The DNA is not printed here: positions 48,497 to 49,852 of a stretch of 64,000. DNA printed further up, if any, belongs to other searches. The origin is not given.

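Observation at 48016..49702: Second-copy pyrD and pyrE, overlapping by 20 bp, inside an accessory operon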

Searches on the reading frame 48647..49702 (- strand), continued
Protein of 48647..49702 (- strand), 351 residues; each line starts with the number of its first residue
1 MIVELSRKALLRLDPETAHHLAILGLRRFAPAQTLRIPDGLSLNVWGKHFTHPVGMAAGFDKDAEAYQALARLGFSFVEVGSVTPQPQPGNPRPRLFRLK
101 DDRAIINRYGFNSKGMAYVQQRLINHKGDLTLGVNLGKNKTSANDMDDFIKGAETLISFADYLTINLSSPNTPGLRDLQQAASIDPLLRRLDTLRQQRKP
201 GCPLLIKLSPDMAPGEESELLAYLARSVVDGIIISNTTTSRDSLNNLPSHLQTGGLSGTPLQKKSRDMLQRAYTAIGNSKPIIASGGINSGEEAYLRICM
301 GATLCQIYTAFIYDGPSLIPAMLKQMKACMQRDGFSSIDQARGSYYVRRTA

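Call 90: list_cluster_members(proteins=[window:48647-49702:-, window:48016-48666:-])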
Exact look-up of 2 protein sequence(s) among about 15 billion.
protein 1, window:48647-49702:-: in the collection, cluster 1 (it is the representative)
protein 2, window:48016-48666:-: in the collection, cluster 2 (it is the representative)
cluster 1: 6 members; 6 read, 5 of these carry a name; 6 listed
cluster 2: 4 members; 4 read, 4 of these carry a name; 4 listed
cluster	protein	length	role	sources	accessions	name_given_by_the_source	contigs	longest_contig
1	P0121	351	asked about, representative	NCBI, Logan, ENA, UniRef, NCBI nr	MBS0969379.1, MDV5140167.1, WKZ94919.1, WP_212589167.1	quinone-dependent dihydroorotate dehydrogenase (plasmid) [Chimaeribacter arupi] | Dihydroorotate dehydrogenase (quinone) n=2 Tax=Yersiniaceae TaxID=1903411 ... | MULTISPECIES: quinone-dependent dihydroorotate dehydrogenase [Yersiniaceae]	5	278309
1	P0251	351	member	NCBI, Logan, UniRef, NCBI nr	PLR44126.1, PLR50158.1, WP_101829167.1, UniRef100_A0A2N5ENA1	quinone-dependent dihydroorotate dehydrogenase [Chimaeribacter arupi] | Dihydroorotate dehydrogenase (quinone) n=1 Tax=Chimaeribacter arupi TaxID=2060066 ...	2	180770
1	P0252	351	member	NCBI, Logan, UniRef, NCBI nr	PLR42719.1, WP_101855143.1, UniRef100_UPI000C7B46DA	dihydroorotate dehydrogenase (quinone) [Chimaeribacter arupi] | quinone-dependent dihydroorotate dehydrogenase n=1 Tax=Chimaeribacter arupi TaxID=2060066 ... | quinone-dependent dihydroorotate dehydrogenase [Chimaeribacter arupi]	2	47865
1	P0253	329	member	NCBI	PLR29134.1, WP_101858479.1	quinone-dependent dihydroorotate dehydrogenase, partial [Chimaeribacter arupi]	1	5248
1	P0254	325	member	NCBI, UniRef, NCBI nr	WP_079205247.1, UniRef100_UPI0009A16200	quinone-dependent dihydroorotate dehydrogenase [Nissabacter archeti] | quinone-dependent dihydroorotate dehydrogenase n=1 Tax=Nissabacter archeti TaxID=1917880 ...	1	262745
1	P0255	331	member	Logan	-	-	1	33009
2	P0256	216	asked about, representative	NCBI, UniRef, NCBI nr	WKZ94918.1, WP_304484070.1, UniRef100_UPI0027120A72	orotate phosphoribosyltransferase (plasmid) [Chimaeribacter arupi] | orotate phosphoribosyltransferase n=1 Tax=Chimaeribacter arupi TaxID=2060066 ... | orotate phosphoribosyltransferase [Chimaeribacter arupi]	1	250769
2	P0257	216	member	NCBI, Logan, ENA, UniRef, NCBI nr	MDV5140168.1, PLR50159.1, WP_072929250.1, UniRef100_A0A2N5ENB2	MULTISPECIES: orotate phosphoribosyltransferase [Yersiniaceae] | Orotate phosphoribosyltransferase n=2 Tax=Chimaeribacter arupi TaxID=2060066 ...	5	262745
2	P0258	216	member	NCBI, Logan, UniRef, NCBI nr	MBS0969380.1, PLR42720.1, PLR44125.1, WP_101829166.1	orotate phosphoribosyltransferase [Chimaeribacter arupi] | Orotate phosphoribosyltransferase n=1 Tax=Nissabacter archeti TaxID=1917880 ... | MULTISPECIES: orotate phosphoribosyltransferase [Yersiniaceae]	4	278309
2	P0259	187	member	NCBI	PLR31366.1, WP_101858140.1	orotate phosphoribosyltransferase, partial [Chimaeribacter arupi]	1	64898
